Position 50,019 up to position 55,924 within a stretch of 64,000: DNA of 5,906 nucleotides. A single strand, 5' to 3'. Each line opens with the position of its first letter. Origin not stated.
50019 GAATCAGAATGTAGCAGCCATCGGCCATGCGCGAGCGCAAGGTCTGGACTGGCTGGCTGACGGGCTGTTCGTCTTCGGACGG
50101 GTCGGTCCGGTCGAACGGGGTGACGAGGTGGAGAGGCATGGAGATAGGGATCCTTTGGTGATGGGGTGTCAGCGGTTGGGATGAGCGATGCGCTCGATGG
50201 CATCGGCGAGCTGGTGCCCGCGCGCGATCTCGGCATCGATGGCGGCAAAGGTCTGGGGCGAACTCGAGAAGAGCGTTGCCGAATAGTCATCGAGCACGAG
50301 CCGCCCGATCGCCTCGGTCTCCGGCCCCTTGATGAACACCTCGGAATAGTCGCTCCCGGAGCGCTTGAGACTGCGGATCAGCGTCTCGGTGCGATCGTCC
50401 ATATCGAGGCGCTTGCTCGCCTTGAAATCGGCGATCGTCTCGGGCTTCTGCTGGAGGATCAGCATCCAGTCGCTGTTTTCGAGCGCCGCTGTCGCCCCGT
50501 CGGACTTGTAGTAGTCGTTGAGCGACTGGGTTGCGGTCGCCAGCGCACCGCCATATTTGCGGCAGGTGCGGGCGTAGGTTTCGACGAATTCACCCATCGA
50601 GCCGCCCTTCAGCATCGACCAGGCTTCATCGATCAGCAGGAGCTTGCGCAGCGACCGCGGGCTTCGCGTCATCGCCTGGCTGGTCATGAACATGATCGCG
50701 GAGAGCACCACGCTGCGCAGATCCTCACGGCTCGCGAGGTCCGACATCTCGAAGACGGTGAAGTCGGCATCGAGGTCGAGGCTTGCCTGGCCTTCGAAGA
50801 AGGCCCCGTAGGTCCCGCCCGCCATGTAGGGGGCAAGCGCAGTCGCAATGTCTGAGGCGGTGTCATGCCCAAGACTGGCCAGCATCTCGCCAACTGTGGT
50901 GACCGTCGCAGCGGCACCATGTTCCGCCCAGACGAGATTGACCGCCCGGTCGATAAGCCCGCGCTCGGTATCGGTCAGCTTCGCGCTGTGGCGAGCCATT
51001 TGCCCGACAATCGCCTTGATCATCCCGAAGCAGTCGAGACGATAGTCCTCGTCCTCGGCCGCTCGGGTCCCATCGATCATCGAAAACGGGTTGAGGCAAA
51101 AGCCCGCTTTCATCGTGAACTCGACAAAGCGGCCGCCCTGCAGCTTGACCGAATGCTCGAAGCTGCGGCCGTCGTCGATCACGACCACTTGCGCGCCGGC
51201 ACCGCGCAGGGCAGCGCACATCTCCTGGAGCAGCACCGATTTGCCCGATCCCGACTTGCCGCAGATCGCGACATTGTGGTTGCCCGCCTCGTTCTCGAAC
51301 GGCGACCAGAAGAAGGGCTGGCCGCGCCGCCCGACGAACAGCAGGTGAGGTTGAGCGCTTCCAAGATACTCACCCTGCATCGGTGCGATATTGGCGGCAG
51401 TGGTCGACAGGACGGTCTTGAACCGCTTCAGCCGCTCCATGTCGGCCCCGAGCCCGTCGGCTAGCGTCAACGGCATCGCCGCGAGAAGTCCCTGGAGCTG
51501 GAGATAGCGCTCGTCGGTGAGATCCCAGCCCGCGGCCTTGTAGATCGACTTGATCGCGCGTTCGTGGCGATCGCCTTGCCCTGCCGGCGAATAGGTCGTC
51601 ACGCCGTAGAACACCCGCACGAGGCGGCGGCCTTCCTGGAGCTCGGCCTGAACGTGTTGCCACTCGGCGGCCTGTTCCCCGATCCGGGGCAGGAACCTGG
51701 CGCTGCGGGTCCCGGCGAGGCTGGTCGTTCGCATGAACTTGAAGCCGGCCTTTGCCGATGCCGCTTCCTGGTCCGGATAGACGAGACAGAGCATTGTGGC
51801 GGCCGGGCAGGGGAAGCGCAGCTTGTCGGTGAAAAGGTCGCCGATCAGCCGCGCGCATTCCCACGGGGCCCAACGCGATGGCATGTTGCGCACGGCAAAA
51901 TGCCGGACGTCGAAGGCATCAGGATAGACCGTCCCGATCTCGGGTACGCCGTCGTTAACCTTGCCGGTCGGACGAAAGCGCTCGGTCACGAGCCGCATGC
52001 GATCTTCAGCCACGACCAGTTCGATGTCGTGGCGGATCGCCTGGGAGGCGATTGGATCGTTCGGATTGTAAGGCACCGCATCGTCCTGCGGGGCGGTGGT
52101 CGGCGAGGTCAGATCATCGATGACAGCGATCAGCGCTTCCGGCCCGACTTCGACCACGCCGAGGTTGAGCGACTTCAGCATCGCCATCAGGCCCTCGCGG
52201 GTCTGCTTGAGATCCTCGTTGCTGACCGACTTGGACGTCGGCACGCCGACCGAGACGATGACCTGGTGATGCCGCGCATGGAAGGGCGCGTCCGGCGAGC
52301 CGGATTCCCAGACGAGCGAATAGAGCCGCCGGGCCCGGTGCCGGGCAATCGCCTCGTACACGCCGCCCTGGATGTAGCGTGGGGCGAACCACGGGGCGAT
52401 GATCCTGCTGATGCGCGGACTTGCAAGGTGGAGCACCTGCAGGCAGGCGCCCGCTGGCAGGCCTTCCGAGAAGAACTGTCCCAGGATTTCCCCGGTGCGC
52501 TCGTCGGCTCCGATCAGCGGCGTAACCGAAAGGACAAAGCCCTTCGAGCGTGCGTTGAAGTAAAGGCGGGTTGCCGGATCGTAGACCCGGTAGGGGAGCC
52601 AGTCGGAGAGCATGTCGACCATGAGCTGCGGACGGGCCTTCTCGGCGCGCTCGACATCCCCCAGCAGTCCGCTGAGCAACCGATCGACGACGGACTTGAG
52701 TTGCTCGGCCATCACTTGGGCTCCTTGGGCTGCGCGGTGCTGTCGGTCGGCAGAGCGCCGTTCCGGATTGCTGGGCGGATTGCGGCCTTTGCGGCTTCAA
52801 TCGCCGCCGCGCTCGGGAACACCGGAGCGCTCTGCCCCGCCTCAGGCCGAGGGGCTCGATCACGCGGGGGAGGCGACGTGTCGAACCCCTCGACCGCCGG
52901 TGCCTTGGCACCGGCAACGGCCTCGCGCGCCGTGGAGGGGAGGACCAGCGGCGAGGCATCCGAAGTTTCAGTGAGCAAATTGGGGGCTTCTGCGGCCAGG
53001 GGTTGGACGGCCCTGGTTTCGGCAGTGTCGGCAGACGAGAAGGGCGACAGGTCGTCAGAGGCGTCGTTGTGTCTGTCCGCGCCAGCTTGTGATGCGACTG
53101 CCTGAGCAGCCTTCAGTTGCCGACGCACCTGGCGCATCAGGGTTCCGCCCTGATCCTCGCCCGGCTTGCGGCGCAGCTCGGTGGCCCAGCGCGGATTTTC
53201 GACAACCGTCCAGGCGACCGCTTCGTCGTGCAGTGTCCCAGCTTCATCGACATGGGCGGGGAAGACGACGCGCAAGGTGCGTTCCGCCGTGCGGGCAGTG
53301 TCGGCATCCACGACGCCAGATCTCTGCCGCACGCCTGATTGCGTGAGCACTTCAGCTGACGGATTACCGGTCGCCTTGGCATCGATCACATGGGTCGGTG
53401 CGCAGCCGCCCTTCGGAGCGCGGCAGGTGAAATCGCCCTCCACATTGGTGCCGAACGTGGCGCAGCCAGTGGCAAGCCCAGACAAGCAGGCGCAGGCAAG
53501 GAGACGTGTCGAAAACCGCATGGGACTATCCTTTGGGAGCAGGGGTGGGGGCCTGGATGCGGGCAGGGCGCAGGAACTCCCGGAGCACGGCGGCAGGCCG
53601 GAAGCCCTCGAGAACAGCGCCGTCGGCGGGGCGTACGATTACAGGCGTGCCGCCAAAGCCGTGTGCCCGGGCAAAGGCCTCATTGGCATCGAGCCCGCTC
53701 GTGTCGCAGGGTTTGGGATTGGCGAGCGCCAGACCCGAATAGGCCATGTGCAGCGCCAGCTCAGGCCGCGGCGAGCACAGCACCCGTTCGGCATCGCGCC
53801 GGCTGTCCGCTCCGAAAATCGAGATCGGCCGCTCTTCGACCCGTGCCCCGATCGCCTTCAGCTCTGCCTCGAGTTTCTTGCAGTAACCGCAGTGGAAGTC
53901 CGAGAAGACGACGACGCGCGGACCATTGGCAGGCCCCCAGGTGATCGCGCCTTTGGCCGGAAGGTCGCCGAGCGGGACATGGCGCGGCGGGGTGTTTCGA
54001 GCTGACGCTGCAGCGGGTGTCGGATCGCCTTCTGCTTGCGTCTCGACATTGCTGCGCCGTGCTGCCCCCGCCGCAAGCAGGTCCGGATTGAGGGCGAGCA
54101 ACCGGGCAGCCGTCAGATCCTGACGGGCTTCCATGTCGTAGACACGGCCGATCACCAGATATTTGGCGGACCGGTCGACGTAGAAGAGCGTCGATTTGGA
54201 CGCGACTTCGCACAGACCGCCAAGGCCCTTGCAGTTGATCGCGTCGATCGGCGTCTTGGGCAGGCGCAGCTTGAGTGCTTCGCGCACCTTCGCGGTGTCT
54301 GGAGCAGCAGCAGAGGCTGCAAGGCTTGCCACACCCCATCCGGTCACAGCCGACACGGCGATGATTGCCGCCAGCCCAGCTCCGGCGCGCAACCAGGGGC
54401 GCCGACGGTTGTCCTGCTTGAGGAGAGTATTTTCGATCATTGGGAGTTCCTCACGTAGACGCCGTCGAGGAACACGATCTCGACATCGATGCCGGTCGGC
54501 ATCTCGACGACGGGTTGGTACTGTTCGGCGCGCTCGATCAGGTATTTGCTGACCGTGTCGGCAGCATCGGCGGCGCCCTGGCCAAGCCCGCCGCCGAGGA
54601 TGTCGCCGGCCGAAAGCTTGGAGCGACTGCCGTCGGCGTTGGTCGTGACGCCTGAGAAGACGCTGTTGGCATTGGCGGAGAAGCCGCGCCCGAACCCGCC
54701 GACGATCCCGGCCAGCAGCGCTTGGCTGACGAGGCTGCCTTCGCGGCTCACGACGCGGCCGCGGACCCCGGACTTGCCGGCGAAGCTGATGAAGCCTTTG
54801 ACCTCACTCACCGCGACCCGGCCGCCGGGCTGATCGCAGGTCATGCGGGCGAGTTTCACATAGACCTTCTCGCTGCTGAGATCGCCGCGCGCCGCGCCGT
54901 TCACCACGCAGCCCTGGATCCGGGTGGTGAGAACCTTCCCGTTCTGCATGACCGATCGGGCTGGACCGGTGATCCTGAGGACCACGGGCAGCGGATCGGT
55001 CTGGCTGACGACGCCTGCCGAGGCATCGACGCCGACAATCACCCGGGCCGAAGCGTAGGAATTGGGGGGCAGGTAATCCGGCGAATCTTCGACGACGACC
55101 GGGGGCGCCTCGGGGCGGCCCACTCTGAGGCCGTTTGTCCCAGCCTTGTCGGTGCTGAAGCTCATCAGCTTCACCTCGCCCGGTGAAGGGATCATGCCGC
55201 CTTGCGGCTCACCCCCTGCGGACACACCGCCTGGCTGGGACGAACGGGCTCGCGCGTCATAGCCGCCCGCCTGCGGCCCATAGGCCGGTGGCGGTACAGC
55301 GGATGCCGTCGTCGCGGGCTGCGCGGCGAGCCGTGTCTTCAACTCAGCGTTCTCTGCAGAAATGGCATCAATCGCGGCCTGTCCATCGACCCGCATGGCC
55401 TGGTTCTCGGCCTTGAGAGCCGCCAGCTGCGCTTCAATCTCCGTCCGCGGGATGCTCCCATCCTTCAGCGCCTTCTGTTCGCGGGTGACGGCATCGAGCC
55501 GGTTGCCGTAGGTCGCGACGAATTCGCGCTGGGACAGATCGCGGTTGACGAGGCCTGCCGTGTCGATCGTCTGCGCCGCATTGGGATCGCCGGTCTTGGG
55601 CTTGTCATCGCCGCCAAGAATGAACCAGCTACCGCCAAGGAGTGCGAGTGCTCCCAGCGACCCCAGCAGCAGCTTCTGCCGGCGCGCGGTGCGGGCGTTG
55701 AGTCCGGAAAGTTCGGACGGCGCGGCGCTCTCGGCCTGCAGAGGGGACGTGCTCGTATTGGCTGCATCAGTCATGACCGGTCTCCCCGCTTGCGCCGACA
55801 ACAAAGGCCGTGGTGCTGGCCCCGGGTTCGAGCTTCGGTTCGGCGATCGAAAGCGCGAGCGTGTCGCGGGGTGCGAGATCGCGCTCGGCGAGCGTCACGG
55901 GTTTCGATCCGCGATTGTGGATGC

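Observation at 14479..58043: Element-wide host-LexA (SOS) regulon wired onto conjugation, its regulators and a defence system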

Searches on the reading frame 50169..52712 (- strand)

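Call 43: search_protein_families(library=pfam, proteins=[window:50169-52712:-], max_evalue=0.001)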
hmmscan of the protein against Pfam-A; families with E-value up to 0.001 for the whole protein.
window:50169-52712:- (847 aa): 6 families
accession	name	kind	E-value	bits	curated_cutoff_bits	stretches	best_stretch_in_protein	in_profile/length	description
PF11130.14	TraC_F_IV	-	1.1e-139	466.1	28.1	1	35-417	1-375/375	TraC protein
PF19044.6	P-loop_TraG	-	3.1e-33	115.5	25.8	2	622-796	184-362/413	TraG P-loop domain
PF12846.13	AAA_10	-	1.6e-09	37.7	27.5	1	478-738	21-290/362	AAA-like domain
PF10412.15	TrwB_AAD_bind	-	2.6e-06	27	20.5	0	471-514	8-51/387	Type IV secretion-system coupling protein DNA-binding domain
PF02534.20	T4SS-DNA_transf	-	0.00029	20.3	20.1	1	655-755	268-369/468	Type IV secretory system Conjugative DNA transfer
PF01656.29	CbiA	-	0.00089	19.7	25.4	0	484-514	5-35/125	CobQ/CobB/MinD/ParA nucleotide binding domain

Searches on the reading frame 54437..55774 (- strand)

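Call 43: search_protein_families(library=pfam, proteins=[window:54437-55774:-], max_evalue=0.001)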
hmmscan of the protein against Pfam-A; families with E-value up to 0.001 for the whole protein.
window:54437-55774:- (445 aa): 1 family
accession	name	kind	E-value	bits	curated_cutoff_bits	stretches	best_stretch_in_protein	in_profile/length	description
PF03743.19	TrbI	-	4.4e-31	108.6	35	1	234-439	1-186/188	Bacterial conjugation TrbI-like protein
